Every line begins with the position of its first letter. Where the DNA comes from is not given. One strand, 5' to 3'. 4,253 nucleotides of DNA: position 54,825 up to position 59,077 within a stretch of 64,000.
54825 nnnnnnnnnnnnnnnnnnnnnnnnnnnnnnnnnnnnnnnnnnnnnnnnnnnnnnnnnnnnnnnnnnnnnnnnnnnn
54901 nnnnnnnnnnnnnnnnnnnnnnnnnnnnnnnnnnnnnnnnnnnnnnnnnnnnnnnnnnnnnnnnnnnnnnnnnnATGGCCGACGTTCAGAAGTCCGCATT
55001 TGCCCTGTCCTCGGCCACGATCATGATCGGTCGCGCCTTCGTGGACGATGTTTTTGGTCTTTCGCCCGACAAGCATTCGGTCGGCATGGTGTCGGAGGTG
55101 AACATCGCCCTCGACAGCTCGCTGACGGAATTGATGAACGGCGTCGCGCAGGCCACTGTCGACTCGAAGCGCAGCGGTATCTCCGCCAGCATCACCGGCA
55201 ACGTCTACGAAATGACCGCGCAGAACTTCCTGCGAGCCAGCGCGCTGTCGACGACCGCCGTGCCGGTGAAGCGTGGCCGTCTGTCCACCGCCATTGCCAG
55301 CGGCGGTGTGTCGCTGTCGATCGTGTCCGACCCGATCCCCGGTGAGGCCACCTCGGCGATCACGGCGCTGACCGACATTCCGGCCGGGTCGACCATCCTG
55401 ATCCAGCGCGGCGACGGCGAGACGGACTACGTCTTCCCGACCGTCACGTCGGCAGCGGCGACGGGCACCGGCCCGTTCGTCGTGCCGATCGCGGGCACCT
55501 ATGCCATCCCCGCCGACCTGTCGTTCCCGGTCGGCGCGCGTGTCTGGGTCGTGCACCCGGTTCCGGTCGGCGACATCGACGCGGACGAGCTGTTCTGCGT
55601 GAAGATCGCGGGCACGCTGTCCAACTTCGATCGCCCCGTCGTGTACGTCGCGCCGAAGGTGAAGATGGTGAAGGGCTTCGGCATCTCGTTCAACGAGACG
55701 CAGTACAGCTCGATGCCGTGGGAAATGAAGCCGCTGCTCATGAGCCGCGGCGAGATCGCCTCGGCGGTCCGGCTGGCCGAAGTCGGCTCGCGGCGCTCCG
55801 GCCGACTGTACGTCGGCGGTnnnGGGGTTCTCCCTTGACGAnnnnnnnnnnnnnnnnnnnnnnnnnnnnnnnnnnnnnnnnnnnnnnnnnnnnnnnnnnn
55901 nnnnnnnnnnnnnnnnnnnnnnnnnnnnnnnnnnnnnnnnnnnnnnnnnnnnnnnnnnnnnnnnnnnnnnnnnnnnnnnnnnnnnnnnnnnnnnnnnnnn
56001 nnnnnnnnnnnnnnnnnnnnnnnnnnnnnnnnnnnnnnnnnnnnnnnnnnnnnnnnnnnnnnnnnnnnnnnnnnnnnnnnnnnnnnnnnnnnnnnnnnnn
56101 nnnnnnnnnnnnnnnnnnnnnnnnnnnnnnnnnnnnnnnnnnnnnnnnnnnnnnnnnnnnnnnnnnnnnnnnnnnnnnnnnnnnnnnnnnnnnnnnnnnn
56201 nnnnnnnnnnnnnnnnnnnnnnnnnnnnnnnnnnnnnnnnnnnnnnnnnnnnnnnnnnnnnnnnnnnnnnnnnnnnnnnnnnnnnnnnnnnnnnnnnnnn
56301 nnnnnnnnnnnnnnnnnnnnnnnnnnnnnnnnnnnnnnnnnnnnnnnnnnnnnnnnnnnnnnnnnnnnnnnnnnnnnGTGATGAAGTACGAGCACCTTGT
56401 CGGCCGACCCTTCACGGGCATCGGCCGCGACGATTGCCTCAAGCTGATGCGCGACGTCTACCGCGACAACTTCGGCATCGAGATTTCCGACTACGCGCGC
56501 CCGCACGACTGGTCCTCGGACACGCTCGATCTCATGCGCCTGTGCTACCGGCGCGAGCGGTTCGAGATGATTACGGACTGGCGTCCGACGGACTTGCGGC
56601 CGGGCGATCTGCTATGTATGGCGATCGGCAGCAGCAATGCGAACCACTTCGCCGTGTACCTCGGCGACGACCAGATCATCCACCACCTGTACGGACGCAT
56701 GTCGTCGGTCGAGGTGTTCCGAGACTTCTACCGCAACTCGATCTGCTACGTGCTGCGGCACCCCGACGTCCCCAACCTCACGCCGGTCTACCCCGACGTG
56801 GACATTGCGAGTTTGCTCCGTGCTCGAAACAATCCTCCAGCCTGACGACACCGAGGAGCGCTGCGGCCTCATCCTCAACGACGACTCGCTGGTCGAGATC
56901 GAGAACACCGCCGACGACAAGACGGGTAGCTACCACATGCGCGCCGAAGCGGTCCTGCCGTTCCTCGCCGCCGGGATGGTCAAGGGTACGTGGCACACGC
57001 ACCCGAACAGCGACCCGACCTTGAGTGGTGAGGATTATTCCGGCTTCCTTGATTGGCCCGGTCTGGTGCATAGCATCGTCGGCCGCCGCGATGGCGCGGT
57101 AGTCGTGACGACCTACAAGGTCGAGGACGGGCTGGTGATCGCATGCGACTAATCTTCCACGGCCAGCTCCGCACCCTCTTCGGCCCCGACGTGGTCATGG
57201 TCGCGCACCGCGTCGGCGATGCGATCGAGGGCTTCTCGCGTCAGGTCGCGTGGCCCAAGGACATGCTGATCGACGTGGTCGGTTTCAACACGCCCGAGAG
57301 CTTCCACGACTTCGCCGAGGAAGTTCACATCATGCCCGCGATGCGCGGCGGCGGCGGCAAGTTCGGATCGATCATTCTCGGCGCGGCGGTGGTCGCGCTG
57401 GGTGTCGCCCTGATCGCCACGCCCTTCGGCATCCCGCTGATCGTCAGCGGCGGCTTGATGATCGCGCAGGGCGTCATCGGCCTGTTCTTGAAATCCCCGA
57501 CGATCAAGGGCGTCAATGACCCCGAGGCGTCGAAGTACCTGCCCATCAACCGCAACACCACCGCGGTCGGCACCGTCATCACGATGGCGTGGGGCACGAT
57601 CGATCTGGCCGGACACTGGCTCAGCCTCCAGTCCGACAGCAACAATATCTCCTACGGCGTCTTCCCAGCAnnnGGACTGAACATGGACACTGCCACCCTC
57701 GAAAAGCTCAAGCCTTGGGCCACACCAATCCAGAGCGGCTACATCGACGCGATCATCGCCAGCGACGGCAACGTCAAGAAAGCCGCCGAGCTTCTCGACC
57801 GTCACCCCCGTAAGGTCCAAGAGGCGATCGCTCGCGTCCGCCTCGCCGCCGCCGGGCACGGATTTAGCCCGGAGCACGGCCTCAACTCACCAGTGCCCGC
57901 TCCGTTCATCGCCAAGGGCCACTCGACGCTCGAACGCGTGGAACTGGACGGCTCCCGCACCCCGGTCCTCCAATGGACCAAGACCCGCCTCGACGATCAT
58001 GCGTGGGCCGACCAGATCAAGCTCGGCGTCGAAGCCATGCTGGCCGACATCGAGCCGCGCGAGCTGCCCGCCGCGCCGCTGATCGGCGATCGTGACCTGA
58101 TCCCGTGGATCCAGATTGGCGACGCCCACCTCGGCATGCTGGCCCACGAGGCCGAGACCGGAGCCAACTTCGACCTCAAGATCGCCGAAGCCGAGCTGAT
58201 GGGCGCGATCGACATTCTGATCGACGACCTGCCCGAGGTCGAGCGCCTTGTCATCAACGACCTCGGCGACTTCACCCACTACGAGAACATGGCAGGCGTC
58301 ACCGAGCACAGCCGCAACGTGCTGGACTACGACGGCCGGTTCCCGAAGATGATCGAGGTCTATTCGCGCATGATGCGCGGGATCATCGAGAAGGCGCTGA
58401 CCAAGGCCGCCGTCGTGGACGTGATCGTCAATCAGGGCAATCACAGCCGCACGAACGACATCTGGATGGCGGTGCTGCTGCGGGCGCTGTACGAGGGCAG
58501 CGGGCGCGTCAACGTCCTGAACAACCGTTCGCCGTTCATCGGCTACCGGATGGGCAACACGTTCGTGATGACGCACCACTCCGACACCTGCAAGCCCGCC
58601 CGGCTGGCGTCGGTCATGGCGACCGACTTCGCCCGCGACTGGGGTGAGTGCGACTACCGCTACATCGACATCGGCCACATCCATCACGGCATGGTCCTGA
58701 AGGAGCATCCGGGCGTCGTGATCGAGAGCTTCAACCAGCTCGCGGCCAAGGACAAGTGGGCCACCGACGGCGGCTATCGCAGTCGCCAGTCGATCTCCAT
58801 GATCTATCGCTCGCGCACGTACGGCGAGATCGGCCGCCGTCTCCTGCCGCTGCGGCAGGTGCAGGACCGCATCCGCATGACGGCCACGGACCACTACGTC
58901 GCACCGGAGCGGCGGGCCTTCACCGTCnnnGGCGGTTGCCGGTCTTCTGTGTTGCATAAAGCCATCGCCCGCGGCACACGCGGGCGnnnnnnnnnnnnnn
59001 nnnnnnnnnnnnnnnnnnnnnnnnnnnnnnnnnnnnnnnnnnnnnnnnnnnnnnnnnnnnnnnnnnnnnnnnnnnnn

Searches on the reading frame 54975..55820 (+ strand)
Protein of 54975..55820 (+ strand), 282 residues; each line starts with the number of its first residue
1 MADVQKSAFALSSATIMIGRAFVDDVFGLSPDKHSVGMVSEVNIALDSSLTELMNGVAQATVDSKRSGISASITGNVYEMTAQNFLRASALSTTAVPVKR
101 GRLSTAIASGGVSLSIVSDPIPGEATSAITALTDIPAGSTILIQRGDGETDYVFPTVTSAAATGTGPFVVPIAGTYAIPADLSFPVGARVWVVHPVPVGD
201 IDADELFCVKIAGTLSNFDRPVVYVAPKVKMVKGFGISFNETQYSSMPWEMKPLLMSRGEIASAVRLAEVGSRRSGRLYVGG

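Call 7: search_protein_families(library=pfam, proteins=[window:54975-55820:+], max_evalue=0.01)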
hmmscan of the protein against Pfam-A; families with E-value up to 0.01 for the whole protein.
window:54975-55820:+ (282 aa): 0 families

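Call 8: search_protein_families(library=phrogs, proteins=[window:54975-55820:+], max_evalue=0.01)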
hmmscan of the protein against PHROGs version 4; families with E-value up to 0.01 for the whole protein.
window:54975-55820:+ (282 aa): 1 family
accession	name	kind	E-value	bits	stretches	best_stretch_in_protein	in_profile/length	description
phrog_28493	-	unknown function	2.8e-28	100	1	4-257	5-245/270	-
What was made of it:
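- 54975..55823 (+): Resident 282-aa major tail tube protein gene. phrog_28493 (call 8).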

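Call 11: search_dna_similar(query=window:54975-55820:+, collection=phages, mode=protein, max_rows=30, max_evalue=0.001)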
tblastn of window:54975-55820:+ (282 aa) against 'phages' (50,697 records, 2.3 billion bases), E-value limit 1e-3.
Records with a match: 12; places in all: 12; records where one place covers at least 80% of the query: 12.
Best place of each record, by identity: <60% 12.
By first word of the organism name: Acinetobacter 5; Achromobacter 3; Caulobacter 2; Xylophilus 1; Pseudoalteromonas 1.
By host as written in the record: Achromobacter xylosoxidans 3; Caulobacter crescentus 2; Acinetobacter baumannii 2; Xylophilus sp. 1; Pseudoalteromonas sp. KB12-38 1; Acinetobacter baumannii TV2199 1; Acinetobacter baumannii MRSN 423159 1; Acinetobacter baumannii AB5075 1.
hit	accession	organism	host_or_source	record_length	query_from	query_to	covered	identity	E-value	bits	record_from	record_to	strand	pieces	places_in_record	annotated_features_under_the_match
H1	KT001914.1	Caulobacter phage Seuss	Caulobacter crescentus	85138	3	260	91%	29.2%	2e-21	99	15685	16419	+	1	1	hypothetical protein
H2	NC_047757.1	Caulobacter phage Seuss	Caulobacter crescentus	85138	3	260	91%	29.2%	2e-21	99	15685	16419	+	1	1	hypothetical protein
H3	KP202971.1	Achromobacter phage JWF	Achromobacter xylosoxidans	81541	3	251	88%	29.0%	2e-13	76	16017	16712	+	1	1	hypothetical protein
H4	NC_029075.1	Achromobacter phage JWF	Achromobacter xylosoxidans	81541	3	251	88%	29.0%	2e-13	76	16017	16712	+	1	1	hypothetical protein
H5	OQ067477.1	Xylophilus phage Lumi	Xylophilus sp.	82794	3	252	89%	27.5%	9e-14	77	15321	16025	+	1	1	hypothetical protein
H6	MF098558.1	Pseudoalteromonas phage KB12-38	Pseudoalteromonas sp. KB12-38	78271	1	260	92%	25.3%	5e-11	69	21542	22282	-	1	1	hypothetical protein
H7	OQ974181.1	Achromobacter phage 2-1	Achromobacter xylosoxidans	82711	3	251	88%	25.1%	9e-14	77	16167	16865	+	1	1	hypothetical protein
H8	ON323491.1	Acinetobacter phage vB_AbaS_TCUP2199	Acinetobacter baumannii TV2199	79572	9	260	89%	24.7%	1e-11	71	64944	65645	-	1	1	hypothetical protein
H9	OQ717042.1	Acinetobacter phage EAb13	Acinetobacter baumannii MRSN 423159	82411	9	260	89%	24.5%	3e-12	72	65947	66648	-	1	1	hypothetical protein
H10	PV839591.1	Acinetobacter phage fJoAci01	Acinetobacter baumannii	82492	9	260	89%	24.1%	6e-12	72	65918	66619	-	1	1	hypothetical protein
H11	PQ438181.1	Acinetobacter phage Mystique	Acinetobacter baumannii AB5075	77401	9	258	89%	24.3%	5e-12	72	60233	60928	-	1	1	hypothetical protein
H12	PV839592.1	Acinetobacter phage fJoAci04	Acinetobacter baumannii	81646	9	260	89%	24.0%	5e-12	72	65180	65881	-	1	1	hypothetical protein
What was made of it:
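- Closest known: Tail tube proteins of Acinetobacter phage Mystique. Same: Mystique is also a sequence relative (24% identity, call 11).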

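Call 13: get_annotated_region(hit=H1, flank=16000)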
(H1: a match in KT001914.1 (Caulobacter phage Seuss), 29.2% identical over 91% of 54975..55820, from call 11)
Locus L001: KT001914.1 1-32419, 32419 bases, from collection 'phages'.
description: Caulobacter phage Seuss, complete genome.
organism: Caulobacter phage Seuss (NCBI taxid 1675601)
taxonomy: Viruses; Duplodnaviria; Heunggongvirae; Uroviricota; Caudoviricetes; Seussvirus; Seussvirus seuss
host: Caulobacter crescentus; source: -; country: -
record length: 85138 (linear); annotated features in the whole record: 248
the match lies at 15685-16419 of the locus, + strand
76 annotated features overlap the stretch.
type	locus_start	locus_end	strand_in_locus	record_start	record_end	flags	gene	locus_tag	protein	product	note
repeat_region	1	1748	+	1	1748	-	-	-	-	-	right and left terminal repeat sequences and all genes contained within are identical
CDS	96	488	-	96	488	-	-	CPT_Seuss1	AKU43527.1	hypothetical protein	-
CDS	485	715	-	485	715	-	-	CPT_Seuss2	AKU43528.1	hypothetical protein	-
regulatory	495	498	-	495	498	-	-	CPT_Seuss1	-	ribosome_binding_site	-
regulatory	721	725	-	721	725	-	-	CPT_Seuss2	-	ribosome_binding_site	-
CDS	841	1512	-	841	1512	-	-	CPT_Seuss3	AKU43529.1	hypothetical protein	-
regulatory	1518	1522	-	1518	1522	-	-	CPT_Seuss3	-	ribosome_binding_site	-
CDS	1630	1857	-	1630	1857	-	-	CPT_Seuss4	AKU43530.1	hypothetical protein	-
regulatory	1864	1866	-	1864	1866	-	-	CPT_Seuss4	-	ribosome_binding_site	-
regulatory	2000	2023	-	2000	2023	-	-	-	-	terminator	-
CDS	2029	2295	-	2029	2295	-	-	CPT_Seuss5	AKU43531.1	hypothetical protein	-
regulatory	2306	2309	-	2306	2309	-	-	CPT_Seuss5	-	ribosome_binding_site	-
CDS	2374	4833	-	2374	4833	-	-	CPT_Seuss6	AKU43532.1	DNA primase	-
CDS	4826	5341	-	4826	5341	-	-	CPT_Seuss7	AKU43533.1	hypothetical protein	-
regulatory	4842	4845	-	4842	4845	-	-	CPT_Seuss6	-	ribosome_binding_site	-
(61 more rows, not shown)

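Call 14: get_annotated_region(hit=H9, flank=16000)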
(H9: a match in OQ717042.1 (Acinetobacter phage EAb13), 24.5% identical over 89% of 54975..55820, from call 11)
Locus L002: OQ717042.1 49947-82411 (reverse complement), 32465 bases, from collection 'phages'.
description: Acinetobacter phage EAb13, complete genome.
organism: Acinetobacter phage EAb13 (NCBI taxid 3036681)
taxonomy: Viruses; Duplodnaviria; Heunggongvirae; Uroviricota; Caudoviricetes
host: Acinetobacter baumannii MRSN 423159; source: raw sewage; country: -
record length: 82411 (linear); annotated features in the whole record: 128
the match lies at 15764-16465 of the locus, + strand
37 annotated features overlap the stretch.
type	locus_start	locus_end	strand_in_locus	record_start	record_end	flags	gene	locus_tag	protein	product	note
repeat_region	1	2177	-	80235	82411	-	-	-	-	-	DTR (long)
CDS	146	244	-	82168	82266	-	-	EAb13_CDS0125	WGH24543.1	hypothetical protein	phrog=No_PHROG top_hit=No_PHROG; source=PHANOTATE score=-0.3460925427075794 phase=0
CDS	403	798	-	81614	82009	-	-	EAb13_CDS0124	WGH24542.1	hypothetical protein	phrog=No_PHROG top_hit=No_PHROG; source=PHANOTATE score=-24966.20004334312 phase=0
CDS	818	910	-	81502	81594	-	-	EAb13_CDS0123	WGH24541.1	hypothetical protein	phrog=No_PHROG top_hit=No_PHROG; source=PHANOTATE score=-0.0673576728806185 phase=0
CDS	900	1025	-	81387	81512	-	-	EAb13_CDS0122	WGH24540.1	hypothetical protein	phrog=No_PHROG top_hit=No_PHROG; source=PHANOTATE score=-5.62580965018857 phase=0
CDS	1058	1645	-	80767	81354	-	-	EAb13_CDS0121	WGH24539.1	hypothetical protein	phrog=No_PHROG top_hit=No_PHROG; source=PHANOTATE score=-600103.7498418393 phase=0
CDS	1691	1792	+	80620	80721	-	-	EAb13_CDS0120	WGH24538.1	hypothetical protein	phrog=No_PHROG top_hit=No_PHROG; source=PHANOTATE score=-2.721861192995924 phase=0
CDS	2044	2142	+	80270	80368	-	-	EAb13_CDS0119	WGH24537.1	hypothetical protein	phrog=No_PHROG top_hit=No_PHROG; source=PHANOTATE score=-1.5545667383944544 phase=0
CDS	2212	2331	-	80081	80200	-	-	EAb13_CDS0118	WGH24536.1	hypothetical protein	phrog=No_PHROG top_hit=No_PHROG; source=PHANOTATE score=-1.9044301839711253 phase=0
CDS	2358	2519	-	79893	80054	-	-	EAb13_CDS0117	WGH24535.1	hypothetical protein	phrog=No_PHROG top_hit=No_PHROG; source=PHANOTATE score=-5.4151615229504415 phase=0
CDS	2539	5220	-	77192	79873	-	-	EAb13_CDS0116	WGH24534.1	DNA primase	DNA|RNA and nucleotide metabolism; phrog=1156 top_hit=NC_019550_p28 source=PHANOTATE score=-1.81933514849754e+22 phase=0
CDS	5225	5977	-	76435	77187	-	-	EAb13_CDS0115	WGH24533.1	hypothetical protein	phrog=No_PHROG top_hit=No_PHROG; source=PHANOTATE score=-3164514.5842684326 phase=0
CDS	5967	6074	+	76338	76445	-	-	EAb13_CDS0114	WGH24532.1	hypothetical protein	phrog=No_PHROG top_hit=No_PHROG; source=PHANOTATE score=-0.415895042431496 phase=0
CDS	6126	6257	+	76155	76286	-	-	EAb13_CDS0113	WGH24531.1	hypothetical protein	phrog=No_PHROG top_hit=No_PHROG; source=PHANOTATE score=-0.1228597867204862 phase=0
CDS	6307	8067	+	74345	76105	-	-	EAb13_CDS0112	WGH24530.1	terminase large subunit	head and packaging; phrog=675 top_hit=MF288921_p63 source=PHANOTATE score=-101985561923.82184 phase=0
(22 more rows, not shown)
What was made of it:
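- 54975..55823 (+): Homologues lie directly upstream of the chaperones and tape measure protein in phages Seuss and EAb13 (calls 11, 13, 14).
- Positional homologues sit before the chaperones and tape measure protein in Seuss and EAb13 (calls 11, 13, 14).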

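Call 24: find_homologous_proteins(query=window:54975-55820:+, max_evalue=0.001)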
Query window:54975-55820:+ (282 aa): 218 proteins with E <= 0.001 among 6602 candidates; the best 120 are listed.
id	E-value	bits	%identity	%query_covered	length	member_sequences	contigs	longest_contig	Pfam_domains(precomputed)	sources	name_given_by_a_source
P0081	4.1e-175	598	100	100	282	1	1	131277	-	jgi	jgi:hypothetical protein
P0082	6.4e-142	490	77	100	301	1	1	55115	-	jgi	jgi:hypothetical protein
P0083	3.9e-141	487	78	100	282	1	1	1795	-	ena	-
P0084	1.5e-140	485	77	100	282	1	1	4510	-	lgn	-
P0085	2.4e-138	478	76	100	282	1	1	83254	-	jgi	jgi:hypothetical protein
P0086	3.0e-138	478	76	100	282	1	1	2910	-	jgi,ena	-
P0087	3.9e-135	467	74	100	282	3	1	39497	-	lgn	-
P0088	1.9e-134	465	74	100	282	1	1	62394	-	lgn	-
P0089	2.2e-134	465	74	100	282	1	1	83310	-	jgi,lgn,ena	-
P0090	3.6e-134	464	75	100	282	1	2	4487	-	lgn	-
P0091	1.1e-133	463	74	100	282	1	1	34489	-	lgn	-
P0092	2.3e-133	462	74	100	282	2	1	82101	-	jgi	jgi:hypothetical protein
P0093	2.0e-132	459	73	100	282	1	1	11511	-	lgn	-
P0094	1.7e-131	455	75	100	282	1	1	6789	-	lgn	-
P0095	2.4e-131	455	75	100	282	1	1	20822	-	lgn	-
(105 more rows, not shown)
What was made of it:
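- On Siphophage tail tube protein, Mystique/Seuss type (phrog_28493): 218 homologues were found (call 24).
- The 131 kb contig length exceeds the ~82 kb typical of relatives (call 24).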

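Call 35: find_related_loci(query=A1, collection=viral_contigs, flank=10000)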
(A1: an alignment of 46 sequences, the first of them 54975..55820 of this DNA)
Query A1 (282 aa) in viral_contigs; peptide patterns used: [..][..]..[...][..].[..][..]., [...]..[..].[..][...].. (x = any residue, [..] = any of these).
54 stretches matched a pattern; 29 encode a relative of the query (tblastn E <= 1e-3); 29 distinct loci.
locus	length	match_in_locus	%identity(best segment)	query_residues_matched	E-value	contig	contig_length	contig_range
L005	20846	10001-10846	77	1-282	1e-152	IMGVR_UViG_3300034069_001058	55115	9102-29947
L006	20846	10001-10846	76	1-282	8e-150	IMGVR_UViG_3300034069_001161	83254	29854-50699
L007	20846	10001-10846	76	1-282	1e-149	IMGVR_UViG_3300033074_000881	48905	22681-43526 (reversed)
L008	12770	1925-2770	74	1-282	5e-145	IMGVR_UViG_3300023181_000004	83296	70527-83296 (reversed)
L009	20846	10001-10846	73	1-282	4e-144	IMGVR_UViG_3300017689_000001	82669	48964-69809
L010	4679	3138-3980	77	1-282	3e-143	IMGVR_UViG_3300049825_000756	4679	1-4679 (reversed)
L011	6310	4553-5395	73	1-282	9e-136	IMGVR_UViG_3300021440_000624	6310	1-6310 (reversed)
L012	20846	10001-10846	71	1-282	4e-135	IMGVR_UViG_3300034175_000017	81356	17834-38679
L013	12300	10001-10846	71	1-282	4e-135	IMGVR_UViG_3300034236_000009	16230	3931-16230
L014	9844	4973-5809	71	1-281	9e-134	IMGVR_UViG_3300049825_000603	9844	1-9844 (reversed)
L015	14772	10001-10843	72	1-281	6e-132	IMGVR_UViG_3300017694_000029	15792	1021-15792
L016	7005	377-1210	69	1-281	2e-127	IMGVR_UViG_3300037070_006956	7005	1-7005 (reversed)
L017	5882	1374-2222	67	1-282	4e-127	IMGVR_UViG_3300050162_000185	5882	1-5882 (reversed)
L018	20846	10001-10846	64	1-282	9e-120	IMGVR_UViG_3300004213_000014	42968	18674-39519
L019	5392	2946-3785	61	1-281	1e-118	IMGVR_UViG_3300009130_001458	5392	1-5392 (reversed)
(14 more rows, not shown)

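Call 37: predict_structure(alignment_id=A1)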
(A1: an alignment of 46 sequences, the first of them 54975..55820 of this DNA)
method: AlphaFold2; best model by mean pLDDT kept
length: 282 residues; sequences in the alignment: 46
mean_pLDDT: 85.0   pTM: 0.77
mean pLDDT of the five models: 85.0, 83.0, 81.3, 77.5, 70.4
residues with pLDDT >= 90: 157; 70-90: 90; 50-70: 11; < 50: 24
segments of 3 or more residues with pLDDT < 50: 1-9, 51-65
pLDDT, mean of each block of 10 residues (from residue 1): 41 82 93 88 75 45 55 89 91 90 95 96 93 93 87 94 91 94 94 89 89 85 94 85 83 92 88 90 72
secondary structure, 60 per line:
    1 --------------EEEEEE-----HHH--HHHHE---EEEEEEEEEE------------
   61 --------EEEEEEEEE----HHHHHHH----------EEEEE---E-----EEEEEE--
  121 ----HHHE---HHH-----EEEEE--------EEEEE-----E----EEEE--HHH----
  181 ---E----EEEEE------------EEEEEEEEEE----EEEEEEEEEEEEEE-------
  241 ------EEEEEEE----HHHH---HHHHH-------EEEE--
elements in order: E15-20 H31-34 E39-48 E69-77 H82-88 E99-103 E113-118 E140-144 E153-157 E168-171 E189-193 E206-215 E220-233 E247-253 H258-261 H265-269 E277-280

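Call 61: find_related_loci(query=A1, collection=genome_contigs, flank=10000)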
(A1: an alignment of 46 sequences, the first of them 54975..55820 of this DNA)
Query A1 (282 aa) in genome_contigs; peptide patterns used: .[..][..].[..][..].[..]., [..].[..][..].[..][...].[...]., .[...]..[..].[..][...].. (x = any residue, [..] = any of these).
46 stretches matched a pattern; 2 encode a relative of the query (tblastn E <= 1e-3); 2 distinct loci.
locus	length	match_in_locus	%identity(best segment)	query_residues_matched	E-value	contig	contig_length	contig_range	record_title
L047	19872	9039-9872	60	1-281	1e-111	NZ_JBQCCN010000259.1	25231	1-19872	MAG: Sphingomonas sp. isolate bin033 k141_2272450, whole genome shotgun sequence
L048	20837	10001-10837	55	1-281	4e-93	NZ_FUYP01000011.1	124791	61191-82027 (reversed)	Sphingopyxis flava strain R11H, whole genome shotgun sequence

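Call 85: find_encoding_contigs(protein=P0081, flank=10000, max_places=3)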
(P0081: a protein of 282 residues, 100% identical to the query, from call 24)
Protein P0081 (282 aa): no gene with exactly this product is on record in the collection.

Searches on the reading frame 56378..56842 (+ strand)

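Call 9: search_protein_families(library=phrogs, proteins=[window:56378-56842:+], max_evalue=0.01)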
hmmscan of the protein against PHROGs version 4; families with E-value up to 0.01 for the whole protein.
window:56378-56842:+ (155 aa): 5 families
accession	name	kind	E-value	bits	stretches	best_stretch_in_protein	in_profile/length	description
phrog_30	-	tail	5.8e-34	119.4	1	6-138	401-531/544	minor tail protein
phrog_2552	-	unknown function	6.3e-30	104.8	1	6-146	2-140/142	-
phrog_28576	-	unknown function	4.9e-13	50.1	1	5-117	71-178/399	-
phrog_329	-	tail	3.6e-09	36.4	1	3-113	541-641/949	minor tail protein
phrog_24556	-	unknown function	3.3e-06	28.2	1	19-99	3-78/86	-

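Call 16: search_protein_families(library=pfam, proteins=[window:56378-56842:+], max_evalue=0.01)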
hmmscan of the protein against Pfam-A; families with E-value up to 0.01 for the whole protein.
window:56378-56842:+ (155 aa): 3 families
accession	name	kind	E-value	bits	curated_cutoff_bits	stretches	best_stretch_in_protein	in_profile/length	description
PF00877.26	NLPC_P60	-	7.1e-12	45.7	23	1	19-124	15-102/105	NlpC/P60 family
PF04970.19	LRAT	-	0.0024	18.6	24.3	1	73-105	3-33/120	Lecithin retinol acyltransferase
PF23214.1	SH3_CYT4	-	0.0043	17.1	27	1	72-105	2-35/73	Mitochondrial protein cyt-4 SH3 domain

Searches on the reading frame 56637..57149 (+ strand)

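Call 9: search_protein_families(library=phrogs, proteins=[window:56637-57149:+], max_evalue=0.01)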
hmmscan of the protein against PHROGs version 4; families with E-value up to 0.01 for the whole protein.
window:56637-57149:+ (171 aa): 2 families
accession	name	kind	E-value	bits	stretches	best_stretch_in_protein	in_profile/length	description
phrog_5556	-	tail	7.7e-09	36.5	1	68-137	33-104/148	tail protein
phrog_30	-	tail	1.5e-07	32.2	1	73-133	307-370/544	minor tail protein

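Call 16: search_protein_families(library=pfam, proteins=[window:56637-57149:+], max_evalue=0.01)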
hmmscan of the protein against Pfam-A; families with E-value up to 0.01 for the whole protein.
window:56637-57149:+ (171 aa): 2 families
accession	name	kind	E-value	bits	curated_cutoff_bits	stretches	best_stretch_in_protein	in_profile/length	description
PF14464.11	Prok-JAB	-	0.0018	18.6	25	1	69-144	14-97/114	Prokaryotic homologs of the JAB domain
PF10693.14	DUF2499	-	0.0058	17.3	22.1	0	99-125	36-62/89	Protein of unknown function (DUF2499)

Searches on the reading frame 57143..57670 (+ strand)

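Call 10: search_protein_families(library=phrogs, proteins=[window:57143-57670:+], max_evalue=0.01)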
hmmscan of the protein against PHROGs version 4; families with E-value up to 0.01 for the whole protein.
window:57143-57670:+ (176 aa): 1 family
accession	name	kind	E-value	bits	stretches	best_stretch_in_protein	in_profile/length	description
phrog_32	-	tail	1.8e-13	51.5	1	54-168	78-199/203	tail assembly protein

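Call 16: search_protein_families(library=pfam, proteins=[window:57143-57670:+], max_evalue=0.01)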
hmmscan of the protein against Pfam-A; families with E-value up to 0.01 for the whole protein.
window:57143-57670:+ (176 aa): 0 families

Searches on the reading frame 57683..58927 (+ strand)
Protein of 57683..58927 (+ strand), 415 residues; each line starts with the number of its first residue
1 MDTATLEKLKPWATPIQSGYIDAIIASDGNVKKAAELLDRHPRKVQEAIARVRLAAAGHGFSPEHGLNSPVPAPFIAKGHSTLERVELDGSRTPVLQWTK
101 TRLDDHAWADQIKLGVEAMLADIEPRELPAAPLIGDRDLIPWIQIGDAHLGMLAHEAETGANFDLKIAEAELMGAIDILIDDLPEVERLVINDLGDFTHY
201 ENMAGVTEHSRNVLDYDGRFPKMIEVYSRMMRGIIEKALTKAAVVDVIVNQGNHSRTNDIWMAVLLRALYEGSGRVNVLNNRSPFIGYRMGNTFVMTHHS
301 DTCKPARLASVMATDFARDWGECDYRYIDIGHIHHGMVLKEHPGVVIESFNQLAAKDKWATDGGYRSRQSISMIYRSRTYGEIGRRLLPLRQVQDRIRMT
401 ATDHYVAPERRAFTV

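Call 10: search_protein_families(library=phrogs, proteins=[window:57683-58927:+], max_evalue=0.01)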
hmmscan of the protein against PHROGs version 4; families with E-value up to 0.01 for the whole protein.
window:57683-58927:+ (415 aa): 5 families
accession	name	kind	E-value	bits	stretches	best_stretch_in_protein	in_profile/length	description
phrog_704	-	DNA, RNA and nucleotide metabolism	2.9e-91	307.5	1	17-391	8-387/390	DNA repair exonuclease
phrog_20762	-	unknown function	1.2e-23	84.6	1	277-388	2-113/117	-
phrog_20703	-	unknown function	7.6e-13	49.9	1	43-208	74-232/258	-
phrog_284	-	DNA, RNA and nucleotide metabolism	1.4e-12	48.2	1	101-373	91-377/398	exonuclease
phrog_21891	-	unknown function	0.00012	23.7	1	262-374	7-117/130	-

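Call 16: search_protein_families(library=pfam, proteins=[window:57683-58927:+], max_evalue=0.01)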
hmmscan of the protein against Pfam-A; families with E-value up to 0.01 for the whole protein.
window:57683-58927:+ (415 aa): 0 families

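Call 84: find_encoding_contigs(protein=window:57683-58927:+, flank=10000, max_places=3)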
Protein window:57683-58927:+ (415 aa): no gene with exactly this product is on record in the collection.
